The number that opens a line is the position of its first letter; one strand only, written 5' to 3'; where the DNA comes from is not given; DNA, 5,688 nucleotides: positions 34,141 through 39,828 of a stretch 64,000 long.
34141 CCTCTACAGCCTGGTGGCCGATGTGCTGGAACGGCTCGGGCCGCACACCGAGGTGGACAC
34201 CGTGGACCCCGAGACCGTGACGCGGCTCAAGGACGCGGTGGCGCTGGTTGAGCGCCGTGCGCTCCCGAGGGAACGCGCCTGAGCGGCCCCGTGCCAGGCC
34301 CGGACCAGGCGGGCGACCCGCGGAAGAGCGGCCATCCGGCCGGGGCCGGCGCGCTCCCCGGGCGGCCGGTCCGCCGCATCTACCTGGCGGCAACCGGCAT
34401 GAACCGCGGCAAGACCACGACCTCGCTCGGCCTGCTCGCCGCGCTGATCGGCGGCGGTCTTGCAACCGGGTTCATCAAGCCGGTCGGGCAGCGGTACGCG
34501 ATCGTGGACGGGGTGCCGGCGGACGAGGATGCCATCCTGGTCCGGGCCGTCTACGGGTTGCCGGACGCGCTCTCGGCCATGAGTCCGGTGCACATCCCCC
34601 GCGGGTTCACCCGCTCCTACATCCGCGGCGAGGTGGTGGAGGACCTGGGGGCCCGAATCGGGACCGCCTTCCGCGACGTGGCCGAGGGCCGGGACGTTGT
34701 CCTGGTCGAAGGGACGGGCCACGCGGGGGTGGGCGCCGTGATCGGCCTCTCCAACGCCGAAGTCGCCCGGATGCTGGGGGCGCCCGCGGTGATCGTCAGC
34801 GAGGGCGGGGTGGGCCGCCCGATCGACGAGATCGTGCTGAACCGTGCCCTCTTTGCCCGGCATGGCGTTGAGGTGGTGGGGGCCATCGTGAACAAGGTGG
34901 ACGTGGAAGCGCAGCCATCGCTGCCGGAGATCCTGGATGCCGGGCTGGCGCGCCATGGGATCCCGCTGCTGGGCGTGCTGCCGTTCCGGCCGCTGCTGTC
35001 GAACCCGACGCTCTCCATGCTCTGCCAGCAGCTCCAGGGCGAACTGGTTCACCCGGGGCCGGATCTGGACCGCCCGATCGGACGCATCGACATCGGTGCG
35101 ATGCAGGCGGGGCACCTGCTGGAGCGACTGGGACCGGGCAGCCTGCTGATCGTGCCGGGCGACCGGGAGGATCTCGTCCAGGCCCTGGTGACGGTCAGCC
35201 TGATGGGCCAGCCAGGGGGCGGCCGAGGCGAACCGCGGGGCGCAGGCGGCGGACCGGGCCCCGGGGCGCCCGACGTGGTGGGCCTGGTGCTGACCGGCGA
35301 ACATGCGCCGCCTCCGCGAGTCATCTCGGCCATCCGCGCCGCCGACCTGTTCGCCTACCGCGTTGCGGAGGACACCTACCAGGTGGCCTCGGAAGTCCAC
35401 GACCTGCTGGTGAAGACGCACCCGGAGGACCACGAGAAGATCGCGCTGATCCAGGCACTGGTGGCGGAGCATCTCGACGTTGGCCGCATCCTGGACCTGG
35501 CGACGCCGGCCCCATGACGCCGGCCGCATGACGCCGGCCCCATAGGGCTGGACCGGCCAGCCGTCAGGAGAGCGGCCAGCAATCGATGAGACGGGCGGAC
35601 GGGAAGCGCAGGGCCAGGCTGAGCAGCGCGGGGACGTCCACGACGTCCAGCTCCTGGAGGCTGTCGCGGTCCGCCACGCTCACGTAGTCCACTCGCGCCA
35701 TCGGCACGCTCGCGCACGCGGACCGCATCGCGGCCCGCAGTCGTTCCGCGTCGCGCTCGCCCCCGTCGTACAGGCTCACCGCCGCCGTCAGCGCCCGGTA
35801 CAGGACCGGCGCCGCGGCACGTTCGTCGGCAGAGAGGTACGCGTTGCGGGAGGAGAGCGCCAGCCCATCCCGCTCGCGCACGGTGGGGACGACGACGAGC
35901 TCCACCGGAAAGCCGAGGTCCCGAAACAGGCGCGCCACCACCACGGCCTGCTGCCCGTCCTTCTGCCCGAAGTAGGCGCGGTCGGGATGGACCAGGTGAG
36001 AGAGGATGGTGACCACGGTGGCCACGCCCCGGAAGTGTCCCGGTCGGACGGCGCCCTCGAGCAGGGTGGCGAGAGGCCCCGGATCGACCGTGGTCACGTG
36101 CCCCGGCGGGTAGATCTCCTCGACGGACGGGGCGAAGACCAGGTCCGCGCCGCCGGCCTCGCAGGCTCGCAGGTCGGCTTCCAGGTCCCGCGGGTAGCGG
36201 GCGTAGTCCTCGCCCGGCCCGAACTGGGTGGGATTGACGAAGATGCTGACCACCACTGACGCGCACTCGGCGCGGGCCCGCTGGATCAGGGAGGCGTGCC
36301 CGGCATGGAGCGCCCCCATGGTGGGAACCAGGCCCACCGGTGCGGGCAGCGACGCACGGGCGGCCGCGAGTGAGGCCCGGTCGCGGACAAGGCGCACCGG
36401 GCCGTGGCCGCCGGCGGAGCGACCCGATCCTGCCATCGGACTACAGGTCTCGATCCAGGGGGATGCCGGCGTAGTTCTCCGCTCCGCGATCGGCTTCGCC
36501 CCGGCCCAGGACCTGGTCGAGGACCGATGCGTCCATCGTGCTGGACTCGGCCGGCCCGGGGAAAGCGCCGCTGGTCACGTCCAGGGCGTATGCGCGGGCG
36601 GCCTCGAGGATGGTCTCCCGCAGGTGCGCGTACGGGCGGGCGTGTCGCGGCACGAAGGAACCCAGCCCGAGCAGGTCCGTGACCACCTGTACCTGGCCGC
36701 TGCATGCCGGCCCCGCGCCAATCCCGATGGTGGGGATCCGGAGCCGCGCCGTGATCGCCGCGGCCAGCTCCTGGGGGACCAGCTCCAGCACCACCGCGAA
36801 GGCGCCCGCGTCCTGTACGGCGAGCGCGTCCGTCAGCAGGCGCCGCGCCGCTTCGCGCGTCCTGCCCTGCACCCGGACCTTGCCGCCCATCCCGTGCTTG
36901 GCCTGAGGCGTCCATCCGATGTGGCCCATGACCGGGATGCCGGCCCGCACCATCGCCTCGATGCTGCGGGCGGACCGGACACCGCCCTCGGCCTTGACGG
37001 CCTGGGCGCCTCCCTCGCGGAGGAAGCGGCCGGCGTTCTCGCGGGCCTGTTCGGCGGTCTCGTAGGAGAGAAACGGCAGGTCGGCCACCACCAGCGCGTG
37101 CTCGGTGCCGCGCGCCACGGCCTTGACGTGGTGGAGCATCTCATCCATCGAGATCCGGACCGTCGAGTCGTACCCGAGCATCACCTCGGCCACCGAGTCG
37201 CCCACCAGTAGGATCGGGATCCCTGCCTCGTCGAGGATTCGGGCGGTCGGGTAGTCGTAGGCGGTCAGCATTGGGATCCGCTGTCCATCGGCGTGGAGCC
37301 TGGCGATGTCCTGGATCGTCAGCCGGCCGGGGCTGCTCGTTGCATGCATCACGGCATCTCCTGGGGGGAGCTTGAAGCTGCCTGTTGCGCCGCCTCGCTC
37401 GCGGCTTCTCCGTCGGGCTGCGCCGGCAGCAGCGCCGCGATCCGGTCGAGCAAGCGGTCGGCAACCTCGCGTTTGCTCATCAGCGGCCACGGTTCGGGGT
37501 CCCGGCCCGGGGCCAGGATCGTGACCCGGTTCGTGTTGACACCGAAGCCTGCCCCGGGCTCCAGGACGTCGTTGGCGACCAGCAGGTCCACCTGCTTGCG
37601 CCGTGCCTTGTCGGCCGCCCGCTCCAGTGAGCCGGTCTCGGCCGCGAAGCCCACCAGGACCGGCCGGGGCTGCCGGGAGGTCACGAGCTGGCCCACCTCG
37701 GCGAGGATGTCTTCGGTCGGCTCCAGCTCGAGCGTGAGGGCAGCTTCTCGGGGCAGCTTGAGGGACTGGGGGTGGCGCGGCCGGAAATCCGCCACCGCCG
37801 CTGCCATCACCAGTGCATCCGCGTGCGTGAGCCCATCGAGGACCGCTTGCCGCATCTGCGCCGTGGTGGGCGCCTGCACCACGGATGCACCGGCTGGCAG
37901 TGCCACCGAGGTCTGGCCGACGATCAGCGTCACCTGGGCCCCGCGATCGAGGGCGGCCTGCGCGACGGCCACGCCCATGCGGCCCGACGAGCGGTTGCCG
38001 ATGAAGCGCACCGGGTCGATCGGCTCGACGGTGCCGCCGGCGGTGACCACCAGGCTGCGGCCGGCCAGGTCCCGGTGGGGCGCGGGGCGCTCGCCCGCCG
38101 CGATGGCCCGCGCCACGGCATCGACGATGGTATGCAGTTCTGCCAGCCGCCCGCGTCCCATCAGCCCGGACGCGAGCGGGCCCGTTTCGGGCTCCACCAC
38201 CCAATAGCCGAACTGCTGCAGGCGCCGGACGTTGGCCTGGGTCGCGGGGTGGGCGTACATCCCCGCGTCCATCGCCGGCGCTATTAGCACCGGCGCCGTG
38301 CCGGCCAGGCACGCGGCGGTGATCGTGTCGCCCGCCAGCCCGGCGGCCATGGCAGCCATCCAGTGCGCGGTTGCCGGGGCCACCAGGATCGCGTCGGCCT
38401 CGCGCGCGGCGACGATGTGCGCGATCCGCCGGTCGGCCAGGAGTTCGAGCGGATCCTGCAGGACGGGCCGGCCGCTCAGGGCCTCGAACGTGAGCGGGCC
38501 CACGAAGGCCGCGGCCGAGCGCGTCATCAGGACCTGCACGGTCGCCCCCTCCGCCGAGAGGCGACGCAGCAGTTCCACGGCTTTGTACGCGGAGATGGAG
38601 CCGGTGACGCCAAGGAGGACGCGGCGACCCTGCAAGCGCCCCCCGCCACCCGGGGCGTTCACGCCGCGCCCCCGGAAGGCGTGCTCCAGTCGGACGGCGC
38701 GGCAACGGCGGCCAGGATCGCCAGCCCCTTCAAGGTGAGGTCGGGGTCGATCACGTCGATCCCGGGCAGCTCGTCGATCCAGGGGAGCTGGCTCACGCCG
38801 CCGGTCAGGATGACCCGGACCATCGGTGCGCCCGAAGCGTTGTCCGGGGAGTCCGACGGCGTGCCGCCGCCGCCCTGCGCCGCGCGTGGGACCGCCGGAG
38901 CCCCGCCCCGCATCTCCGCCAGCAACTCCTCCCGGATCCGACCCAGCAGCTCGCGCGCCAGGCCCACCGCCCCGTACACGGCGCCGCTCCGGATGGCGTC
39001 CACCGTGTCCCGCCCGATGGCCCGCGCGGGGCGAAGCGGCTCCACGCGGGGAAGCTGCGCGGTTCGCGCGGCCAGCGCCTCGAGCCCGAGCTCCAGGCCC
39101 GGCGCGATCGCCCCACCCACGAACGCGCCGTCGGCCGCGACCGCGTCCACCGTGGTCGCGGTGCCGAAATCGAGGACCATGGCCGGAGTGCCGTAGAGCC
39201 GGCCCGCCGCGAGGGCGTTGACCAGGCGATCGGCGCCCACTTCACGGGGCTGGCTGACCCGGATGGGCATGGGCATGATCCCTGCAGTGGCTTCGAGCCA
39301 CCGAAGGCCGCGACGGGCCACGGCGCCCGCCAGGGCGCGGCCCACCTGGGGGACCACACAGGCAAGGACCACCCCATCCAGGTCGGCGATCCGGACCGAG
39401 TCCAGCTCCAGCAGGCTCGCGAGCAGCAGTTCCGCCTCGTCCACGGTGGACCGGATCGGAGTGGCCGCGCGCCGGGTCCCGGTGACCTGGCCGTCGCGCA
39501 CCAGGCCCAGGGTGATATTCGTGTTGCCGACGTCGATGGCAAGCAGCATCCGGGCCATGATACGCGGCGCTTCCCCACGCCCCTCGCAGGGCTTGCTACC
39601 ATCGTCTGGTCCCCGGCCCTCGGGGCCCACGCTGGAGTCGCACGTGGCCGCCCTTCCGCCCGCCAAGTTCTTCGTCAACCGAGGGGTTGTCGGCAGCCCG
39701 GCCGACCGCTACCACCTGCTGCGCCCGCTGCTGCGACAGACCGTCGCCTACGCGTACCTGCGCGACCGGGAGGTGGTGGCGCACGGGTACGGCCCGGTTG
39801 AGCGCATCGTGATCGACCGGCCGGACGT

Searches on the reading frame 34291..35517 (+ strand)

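Call 41: search_protein_families(library=ncbifam, proteins=[window:34291-35517:+], max_evalue=0.00001)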
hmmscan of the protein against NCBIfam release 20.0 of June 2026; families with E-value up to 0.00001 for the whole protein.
window:34291-35517:+ (408 aa): 3 families
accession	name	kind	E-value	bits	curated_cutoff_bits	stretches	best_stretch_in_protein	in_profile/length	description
NF004167.0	PRK05632.1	equivalog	2.9e-37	128.6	418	1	28-305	3-288/708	phosphate acetyltransferase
NF002204.1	PRK01077.1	equivalog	3.9e-07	29.3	254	0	123-233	69-179/420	cobyrinic acid a,c-diamide synthase CobB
TIGR00347.1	bioD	equivalog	4e-07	30.3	83.3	1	38-201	8-166/166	dethiobiotin synthase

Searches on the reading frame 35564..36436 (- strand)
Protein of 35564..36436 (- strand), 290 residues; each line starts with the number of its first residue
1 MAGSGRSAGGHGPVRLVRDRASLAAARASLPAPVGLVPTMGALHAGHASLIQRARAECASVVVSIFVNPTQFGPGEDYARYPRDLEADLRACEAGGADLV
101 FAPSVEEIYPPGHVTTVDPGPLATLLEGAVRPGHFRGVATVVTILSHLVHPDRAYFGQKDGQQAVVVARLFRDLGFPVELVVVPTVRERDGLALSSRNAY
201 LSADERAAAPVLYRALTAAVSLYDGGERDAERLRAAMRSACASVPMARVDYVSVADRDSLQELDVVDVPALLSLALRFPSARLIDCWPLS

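Call 69: search_protein_families(library=pfam, proteins=[window:35564-36436:-], max_evalue=0.00001)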
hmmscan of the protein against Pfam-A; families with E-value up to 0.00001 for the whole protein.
window:35564-36436:- (290 aa): 1 family
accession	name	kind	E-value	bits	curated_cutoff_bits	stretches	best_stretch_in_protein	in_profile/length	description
PF02569.21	Pantoate_ligase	-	1.4e-97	326.4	20.7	1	23-286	13-266/268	Pantoate-beta-alanine ligase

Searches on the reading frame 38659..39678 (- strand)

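Call 69: search_protein_families(library=pfam, proteins=[window:38659-39678:-], max_evalue=0.00001)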
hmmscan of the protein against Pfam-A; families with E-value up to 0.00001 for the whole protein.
window:38659-39678:- (339 aa): 1 family
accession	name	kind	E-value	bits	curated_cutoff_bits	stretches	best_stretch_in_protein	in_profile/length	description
PF03309.20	Pan_kinase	-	3e-56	191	24.7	1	45-244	1-202/205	Type III pantothenate kinase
